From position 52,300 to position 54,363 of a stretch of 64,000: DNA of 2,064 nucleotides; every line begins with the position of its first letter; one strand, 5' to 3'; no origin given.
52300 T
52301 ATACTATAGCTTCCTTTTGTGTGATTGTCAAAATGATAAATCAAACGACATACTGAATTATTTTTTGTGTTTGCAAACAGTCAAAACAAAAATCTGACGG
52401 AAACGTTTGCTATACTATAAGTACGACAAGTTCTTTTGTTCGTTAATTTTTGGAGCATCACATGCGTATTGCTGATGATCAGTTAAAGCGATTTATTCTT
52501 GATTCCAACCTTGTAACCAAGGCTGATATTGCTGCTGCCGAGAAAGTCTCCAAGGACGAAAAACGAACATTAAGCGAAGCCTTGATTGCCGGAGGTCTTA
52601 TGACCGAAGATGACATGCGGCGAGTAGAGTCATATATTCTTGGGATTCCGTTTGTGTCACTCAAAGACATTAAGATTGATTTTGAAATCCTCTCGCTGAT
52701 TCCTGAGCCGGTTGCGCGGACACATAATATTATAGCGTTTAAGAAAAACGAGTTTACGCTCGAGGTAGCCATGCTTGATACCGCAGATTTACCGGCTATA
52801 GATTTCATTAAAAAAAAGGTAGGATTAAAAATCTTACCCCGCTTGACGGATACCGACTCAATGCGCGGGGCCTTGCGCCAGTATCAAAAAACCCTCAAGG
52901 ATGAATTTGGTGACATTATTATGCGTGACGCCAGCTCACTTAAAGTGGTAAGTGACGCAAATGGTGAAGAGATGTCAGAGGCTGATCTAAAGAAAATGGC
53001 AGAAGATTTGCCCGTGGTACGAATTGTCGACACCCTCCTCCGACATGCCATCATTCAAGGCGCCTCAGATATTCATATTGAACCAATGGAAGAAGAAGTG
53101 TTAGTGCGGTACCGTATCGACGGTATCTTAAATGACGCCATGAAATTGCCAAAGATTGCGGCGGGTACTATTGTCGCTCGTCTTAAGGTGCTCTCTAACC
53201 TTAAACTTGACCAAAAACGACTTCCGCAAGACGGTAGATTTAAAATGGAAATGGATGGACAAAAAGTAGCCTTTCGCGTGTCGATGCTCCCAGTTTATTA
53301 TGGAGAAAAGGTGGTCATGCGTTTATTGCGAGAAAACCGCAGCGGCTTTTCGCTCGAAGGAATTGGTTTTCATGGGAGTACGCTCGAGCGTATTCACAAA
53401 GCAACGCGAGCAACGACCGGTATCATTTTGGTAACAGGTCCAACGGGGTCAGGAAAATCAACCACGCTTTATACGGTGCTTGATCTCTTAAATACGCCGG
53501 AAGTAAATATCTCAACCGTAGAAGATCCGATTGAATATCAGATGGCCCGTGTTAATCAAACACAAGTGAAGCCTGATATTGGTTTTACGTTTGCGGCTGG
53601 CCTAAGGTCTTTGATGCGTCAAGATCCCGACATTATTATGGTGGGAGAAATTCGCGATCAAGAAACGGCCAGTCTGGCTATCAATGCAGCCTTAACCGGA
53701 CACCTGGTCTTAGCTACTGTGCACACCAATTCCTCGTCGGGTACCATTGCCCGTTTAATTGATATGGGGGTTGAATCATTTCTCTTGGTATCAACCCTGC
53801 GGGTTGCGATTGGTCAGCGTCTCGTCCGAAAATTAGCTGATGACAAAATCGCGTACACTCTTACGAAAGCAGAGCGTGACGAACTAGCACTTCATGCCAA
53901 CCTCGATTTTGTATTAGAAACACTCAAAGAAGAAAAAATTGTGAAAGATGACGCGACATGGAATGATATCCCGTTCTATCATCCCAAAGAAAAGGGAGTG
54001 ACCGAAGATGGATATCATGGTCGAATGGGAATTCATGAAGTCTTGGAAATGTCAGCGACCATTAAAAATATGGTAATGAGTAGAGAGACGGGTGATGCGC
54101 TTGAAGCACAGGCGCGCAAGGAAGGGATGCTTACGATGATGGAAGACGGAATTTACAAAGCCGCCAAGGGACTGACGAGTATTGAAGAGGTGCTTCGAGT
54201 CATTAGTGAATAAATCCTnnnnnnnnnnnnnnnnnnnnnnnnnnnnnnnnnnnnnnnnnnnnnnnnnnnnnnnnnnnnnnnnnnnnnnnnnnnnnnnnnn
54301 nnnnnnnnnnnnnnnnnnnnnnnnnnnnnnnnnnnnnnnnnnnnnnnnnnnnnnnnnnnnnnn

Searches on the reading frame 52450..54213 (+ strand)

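Call 51: search_protein_families(library=pfam, proteins=[window:52450-54213:+], max_evalue=0.00001)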
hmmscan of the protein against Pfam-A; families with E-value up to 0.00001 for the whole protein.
window:52450-54213:+ (587 aa): 2 families
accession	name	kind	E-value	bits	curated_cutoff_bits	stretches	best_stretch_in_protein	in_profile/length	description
PF00437.27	T2SSE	-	7e-119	397.2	24.9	1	184-583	3-370/370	Type II/IV secretion system protein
PF05157.20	MshEN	-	6.9e-13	48.8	23.1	1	64-149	1-87/90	MshEN domain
